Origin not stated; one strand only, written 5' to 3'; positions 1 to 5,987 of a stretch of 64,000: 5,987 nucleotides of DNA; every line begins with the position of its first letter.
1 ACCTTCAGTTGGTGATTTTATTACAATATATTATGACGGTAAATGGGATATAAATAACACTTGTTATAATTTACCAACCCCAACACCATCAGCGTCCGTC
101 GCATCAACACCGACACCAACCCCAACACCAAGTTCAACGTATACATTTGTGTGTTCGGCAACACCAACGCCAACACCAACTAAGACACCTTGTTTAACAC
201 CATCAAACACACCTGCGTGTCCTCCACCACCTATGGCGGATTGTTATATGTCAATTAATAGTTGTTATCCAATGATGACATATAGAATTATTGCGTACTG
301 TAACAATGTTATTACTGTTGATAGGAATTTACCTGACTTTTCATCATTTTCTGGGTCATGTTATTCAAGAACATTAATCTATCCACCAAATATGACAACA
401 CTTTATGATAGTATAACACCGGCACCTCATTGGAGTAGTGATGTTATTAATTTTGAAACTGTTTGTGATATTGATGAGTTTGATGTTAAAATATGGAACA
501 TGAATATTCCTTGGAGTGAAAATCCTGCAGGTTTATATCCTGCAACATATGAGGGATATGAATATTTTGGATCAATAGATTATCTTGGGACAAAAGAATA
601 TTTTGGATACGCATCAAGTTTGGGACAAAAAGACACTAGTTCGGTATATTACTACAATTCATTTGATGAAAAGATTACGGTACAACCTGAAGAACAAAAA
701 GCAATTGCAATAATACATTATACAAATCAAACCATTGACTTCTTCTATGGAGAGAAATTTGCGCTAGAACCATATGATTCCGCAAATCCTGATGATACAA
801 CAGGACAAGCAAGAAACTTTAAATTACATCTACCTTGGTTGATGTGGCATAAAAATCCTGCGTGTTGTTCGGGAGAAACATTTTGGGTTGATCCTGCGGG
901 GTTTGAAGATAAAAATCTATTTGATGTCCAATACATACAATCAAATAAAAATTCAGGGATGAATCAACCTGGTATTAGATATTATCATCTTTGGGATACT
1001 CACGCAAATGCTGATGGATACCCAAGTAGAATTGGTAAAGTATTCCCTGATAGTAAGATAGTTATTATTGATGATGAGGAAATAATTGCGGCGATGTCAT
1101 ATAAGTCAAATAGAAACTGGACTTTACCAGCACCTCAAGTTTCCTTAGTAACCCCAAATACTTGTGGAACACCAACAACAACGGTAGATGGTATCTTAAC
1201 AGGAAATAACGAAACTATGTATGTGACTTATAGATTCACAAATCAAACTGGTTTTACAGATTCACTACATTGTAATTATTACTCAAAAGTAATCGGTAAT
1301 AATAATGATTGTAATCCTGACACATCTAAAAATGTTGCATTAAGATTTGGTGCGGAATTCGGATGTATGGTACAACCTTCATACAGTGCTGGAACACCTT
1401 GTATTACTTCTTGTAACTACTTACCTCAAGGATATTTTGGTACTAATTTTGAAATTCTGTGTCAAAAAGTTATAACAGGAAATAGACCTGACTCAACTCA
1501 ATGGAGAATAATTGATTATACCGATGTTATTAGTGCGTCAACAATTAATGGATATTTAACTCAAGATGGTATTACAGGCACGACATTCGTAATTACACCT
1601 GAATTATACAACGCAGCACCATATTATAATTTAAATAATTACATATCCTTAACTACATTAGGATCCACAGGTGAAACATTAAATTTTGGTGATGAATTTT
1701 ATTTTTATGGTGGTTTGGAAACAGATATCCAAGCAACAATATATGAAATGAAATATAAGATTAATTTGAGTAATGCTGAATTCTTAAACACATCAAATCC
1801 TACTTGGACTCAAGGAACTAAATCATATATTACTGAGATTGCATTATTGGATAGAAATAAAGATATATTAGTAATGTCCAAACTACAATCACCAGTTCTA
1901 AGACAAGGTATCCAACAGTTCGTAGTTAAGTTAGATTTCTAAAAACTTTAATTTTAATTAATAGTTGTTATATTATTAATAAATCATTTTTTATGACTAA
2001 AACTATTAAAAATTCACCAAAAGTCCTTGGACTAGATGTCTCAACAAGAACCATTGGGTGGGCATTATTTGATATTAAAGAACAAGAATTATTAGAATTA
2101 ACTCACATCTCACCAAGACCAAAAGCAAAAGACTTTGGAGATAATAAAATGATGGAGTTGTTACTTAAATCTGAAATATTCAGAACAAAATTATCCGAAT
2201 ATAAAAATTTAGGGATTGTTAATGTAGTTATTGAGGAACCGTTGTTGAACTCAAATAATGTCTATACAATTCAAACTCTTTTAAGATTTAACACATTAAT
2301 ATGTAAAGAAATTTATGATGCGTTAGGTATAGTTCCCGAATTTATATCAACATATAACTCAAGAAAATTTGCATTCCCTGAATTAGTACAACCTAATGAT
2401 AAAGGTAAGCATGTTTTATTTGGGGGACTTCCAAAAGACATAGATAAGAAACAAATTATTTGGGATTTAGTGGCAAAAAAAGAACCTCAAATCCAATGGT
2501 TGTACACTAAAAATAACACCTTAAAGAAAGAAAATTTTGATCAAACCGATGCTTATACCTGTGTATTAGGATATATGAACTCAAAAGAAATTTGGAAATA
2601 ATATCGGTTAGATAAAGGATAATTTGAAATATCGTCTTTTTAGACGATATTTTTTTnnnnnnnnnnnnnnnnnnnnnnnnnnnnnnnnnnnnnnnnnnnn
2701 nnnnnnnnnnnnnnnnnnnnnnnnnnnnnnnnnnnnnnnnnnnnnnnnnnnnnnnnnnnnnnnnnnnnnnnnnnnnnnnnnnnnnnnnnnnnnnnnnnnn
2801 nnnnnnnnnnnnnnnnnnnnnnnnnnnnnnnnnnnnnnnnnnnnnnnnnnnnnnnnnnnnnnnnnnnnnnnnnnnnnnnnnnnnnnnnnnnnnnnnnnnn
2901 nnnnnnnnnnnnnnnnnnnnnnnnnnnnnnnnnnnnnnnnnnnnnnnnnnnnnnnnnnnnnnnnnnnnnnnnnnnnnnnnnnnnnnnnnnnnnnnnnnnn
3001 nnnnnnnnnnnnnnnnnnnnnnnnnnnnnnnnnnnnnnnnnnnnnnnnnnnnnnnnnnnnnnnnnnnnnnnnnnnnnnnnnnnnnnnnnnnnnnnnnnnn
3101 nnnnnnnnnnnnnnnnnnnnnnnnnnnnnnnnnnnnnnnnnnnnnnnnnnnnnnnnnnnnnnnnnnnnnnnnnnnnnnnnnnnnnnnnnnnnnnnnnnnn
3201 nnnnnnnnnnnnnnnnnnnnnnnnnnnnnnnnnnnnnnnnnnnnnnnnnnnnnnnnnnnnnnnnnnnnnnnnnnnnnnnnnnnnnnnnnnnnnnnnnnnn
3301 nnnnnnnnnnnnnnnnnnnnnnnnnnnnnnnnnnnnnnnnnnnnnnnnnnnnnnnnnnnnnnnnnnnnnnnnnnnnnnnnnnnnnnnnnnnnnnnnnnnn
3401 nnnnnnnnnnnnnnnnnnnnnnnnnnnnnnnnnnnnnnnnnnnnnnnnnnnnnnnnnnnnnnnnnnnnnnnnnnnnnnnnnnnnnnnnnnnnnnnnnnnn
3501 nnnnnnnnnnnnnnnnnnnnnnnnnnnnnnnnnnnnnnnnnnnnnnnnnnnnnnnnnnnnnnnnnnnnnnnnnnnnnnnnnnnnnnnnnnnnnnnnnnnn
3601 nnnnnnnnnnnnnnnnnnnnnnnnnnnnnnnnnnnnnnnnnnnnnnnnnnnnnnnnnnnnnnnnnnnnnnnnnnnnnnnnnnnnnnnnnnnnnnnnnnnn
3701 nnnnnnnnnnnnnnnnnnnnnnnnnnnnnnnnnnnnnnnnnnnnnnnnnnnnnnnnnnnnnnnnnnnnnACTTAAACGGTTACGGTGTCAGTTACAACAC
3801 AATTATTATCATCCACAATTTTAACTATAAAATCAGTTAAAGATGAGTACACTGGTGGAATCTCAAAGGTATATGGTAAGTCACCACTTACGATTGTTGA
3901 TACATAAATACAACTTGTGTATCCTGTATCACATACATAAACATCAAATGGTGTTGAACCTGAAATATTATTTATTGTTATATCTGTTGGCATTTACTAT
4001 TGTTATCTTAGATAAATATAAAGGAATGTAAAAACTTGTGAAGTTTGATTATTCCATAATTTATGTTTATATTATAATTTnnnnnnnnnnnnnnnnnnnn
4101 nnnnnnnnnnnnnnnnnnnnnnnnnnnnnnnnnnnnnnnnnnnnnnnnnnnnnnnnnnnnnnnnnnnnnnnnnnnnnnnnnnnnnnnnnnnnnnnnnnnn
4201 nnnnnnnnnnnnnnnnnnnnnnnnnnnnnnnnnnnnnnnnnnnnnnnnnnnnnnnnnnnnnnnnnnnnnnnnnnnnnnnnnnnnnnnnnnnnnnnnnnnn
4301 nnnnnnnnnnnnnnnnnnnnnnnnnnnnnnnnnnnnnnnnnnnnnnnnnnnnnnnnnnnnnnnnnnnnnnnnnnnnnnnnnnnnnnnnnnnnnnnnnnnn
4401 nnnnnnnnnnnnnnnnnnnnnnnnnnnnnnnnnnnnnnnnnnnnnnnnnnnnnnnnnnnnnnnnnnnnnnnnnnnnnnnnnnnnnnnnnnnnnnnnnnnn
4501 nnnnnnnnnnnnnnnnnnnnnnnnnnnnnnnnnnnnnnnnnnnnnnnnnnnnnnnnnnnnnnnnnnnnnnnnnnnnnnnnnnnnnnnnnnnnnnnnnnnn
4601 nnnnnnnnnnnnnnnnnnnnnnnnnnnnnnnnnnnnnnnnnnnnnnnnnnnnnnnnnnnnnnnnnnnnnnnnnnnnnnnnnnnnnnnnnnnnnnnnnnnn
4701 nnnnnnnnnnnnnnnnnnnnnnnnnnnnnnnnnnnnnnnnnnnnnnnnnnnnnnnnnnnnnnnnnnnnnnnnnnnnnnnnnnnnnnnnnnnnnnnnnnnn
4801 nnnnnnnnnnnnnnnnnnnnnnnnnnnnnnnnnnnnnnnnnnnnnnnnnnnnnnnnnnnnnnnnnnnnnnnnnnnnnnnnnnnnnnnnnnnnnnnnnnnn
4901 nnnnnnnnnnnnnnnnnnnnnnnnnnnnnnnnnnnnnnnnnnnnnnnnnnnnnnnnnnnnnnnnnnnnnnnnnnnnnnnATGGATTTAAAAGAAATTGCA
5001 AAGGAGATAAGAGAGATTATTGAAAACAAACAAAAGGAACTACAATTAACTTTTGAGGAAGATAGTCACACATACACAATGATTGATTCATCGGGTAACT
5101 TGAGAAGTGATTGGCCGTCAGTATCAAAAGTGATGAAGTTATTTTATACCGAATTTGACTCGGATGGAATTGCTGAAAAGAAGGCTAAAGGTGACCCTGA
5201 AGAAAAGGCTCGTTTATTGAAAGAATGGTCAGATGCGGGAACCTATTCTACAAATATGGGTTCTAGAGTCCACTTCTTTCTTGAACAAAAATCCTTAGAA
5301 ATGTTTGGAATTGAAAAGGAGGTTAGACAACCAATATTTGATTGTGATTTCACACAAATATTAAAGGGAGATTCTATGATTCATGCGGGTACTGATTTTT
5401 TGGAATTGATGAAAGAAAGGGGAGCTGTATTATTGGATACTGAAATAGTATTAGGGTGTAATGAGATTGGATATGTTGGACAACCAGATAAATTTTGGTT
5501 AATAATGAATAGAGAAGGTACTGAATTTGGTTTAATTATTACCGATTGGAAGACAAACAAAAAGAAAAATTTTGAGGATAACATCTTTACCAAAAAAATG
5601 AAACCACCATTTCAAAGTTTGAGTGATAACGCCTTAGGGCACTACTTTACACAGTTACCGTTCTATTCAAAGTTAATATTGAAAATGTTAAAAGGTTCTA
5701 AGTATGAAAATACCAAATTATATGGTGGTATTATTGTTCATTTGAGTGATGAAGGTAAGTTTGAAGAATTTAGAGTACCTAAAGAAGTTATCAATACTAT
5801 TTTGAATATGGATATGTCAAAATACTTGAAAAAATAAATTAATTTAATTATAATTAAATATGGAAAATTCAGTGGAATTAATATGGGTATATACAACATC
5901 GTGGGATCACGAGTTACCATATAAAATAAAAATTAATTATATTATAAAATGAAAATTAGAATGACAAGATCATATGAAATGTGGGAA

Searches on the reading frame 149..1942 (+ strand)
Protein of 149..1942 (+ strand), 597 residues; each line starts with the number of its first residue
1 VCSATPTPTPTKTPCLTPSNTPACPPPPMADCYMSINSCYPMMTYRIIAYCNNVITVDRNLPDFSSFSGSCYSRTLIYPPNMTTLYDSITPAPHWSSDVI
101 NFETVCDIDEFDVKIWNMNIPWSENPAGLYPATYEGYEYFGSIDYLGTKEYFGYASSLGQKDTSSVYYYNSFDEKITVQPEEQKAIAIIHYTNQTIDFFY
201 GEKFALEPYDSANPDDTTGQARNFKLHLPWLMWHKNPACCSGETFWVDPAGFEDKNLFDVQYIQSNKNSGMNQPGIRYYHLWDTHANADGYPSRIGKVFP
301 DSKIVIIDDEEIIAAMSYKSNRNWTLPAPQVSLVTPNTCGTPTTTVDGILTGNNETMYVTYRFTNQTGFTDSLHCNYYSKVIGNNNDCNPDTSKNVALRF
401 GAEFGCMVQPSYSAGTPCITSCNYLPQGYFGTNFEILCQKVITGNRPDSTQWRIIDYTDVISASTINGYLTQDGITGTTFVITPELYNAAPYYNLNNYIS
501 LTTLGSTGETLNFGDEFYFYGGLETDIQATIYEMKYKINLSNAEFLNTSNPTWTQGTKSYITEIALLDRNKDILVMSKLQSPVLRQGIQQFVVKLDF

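Call 11: search_protein_families(library=phrogs, proteins=[window:149-1942:+], max_evalue=0.001)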
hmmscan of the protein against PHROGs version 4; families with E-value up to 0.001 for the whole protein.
window:149-1942:+ (597 aa): 0 families

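Call 46: search_protein_families(library=pfam, alignment_id=A2, max_evalue=0.0001)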
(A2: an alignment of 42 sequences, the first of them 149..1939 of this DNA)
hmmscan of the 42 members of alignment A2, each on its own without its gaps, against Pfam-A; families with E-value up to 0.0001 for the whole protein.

A. member 1, window:149-1939:+ (597 aa): 0 families

B. families by the number of members that match (of 42 scanned): 20 families
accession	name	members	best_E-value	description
PF01555.25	N6_N4_Mtase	1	9.3e-43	DNA methylase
PF06067.16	DUF932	1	1.6e-28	Domain of unknown function (DUF932)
PF00085.26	Thioredoxin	1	1.2e-25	Thioredoxin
PF00226.36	DnaJ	1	4e-22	DnaJ domain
PF02086.21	MethyltransfD12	1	2.4e-20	D12 class N6 adenine-specific DNA methyltransferase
PF01556.23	DnaJ_C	1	2.3e-19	DnaJ C terminal domain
PF04542.20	Sigma70_r2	1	5.3e-17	Sigma-70 region 2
PF04545.22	Sigma70_r4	1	2.2e-15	Sigma-70, region 4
PF00149.33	Metallophos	1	4e-15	Calcineurin-like phosphoesterase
PF00684.25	DnaJ_CXXCXGXG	1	1.4e-12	DnaJ central domain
PF20216.3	DUF6576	1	2e-11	Family of unknown function (DUF6576)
PF01510.30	Amidase_2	1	8.2e-11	N-acetylmuramoyl-L-alanine amidase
PF00462.30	Glutaredoxin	1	1.6e-09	Glutaredoxin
PF13098.12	Thioredoxin_2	1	2.6e-07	Thioredoxin-like domain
PF08275.17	DNAG_N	1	1e-06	DNA primase catalytic core, N-terminal domain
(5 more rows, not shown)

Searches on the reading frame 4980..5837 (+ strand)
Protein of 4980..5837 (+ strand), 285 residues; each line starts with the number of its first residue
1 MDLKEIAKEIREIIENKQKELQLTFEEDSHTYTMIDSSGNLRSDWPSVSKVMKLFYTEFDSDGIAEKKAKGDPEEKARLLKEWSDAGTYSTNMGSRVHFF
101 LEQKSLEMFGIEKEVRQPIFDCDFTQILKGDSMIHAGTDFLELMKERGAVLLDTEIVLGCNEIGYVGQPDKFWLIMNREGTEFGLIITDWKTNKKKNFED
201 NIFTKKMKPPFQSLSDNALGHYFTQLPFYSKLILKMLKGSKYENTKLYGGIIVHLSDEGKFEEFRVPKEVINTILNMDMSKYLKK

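Call 30: search_protein_families(library=phrogs, proteins=[window:4980-5837:+], max_evalue=0.001)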
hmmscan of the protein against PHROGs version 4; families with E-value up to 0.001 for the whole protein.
window:4980-5837:+ (285 aa): 1 family
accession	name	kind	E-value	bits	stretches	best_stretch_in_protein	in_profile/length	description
phrog_298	-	DNA, RNA and nucleotide metabolism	1.6e-16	61.6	1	16-270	42-245/293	exonuclease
